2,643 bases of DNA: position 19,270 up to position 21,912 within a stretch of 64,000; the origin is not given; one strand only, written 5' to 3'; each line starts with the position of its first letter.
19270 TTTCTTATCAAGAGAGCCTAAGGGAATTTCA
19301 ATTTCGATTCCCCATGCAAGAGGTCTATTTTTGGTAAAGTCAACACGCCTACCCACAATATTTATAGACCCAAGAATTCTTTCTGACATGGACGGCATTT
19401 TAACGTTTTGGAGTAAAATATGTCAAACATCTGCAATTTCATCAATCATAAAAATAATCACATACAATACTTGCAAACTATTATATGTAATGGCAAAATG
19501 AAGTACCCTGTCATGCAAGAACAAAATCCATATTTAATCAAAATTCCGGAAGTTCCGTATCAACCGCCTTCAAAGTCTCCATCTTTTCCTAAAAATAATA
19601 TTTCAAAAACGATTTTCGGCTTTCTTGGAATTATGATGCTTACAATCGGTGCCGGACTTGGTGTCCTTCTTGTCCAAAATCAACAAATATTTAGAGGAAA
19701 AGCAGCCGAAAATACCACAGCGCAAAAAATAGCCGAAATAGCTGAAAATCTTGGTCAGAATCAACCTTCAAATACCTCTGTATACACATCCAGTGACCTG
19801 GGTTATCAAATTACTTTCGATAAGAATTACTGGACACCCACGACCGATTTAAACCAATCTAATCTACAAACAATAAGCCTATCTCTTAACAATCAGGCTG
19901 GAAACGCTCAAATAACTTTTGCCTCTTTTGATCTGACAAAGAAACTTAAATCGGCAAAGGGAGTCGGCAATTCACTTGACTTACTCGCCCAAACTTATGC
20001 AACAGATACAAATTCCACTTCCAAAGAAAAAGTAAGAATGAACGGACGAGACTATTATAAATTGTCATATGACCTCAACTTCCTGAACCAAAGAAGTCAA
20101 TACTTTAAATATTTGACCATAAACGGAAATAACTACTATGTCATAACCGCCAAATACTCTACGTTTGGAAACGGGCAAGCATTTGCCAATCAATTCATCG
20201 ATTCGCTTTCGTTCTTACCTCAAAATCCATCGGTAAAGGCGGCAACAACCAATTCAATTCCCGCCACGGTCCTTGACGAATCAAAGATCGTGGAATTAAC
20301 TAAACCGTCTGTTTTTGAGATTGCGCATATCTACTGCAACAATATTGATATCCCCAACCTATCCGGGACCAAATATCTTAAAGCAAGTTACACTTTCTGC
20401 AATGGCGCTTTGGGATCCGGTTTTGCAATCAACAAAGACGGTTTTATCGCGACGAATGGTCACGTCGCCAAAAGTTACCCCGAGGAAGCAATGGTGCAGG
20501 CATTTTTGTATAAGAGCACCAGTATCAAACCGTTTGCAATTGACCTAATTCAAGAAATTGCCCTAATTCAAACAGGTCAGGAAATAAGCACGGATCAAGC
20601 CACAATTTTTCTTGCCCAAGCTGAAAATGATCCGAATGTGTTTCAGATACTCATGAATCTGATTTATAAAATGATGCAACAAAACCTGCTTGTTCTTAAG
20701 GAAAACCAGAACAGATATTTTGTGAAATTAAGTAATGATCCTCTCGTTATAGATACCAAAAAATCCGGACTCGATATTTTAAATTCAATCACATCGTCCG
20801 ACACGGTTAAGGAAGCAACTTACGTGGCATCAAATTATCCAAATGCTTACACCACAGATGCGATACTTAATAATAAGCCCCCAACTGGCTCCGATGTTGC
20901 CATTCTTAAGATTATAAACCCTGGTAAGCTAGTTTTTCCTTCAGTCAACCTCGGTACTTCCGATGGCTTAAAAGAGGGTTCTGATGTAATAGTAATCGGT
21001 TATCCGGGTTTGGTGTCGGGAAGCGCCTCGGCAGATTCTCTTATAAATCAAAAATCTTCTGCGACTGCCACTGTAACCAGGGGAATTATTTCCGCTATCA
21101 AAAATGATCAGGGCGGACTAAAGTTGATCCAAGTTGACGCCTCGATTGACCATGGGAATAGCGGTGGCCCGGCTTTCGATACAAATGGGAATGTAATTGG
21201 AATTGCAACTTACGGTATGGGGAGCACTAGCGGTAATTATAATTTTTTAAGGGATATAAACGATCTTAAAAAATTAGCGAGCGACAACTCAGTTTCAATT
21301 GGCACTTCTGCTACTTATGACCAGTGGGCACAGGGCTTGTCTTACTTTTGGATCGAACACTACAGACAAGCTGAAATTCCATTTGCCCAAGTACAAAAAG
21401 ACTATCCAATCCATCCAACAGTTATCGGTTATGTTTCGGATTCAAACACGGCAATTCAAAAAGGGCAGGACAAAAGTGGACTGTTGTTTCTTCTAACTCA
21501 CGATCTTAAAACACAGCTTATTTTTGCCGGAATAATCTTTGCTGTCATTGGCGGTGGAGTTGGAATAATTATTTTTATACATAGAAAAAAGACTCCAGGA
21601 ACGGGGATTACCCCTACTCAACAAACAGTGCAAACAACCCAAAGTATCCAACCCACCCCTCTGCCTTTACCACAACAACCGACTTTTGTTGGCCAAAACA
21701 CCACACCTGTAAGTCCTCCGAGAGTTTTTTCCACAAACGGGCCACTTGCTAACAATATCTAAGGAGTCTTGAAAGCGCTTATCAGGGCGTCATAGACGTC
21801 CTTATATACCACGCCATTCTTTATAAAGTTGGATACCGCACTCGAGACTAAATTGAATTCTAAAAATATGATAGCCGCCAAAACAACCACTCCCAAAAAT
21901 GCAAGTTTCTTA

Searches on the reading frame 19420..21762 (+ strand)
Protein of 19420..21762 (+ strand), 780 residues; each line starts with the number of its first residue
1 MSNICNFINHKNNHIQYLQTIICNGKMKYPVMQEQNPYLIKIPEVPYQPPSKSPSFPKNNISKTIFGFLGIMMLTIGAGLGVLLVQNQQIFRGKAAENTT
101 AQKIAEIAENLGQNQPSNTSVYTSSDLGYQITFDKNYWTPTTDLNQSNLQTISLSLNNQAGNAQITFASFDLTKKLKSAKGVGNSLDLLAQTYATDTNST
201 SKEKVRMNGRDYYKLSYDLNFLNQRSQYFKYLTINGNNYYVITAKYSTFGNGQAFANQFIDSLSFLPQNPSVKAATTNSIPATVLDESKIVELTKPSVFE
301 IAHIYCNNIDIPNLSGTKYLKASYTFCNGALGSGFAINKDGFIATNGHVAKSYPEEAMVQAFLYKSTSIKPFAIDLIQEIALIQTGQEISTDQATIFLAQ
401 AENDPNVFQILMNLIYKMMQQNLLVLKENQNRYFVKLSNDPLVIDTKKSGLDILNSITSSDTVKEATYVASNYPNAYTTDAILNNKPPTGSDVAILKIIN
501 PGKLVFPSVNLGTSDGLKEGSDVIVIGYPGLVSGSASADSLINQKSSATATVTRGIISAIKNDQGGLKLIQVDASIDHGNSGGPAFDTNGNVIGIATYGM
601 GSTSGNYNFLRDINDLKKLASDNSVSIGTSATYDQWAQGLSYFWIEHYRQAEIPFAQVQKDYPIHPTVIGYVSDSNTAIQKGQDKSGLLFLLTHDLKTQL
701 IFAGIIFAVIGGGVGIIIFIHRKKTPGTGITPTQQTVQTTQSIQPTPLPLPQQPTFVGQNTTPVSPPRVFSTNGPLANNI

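Call 9: search_protein_families(library=pfam, proteins=[window:19420-21762:+], max_evalue=0.0001)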
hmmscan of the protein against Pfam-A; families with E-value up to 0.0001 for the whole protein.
window:19420-21762:+ (780 aa): 2 families
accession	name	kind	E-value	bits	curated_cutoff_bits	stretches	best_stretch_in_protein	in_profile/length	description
PF13365.12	Trypsin_2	-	3.2e-22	80.2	27.6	1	477-595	40-144/144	Trypsin-like peptidase domain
PF00089.32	Trypsin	-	1.4e-11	45.1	20.6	1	485-617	79-217/220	Trypsin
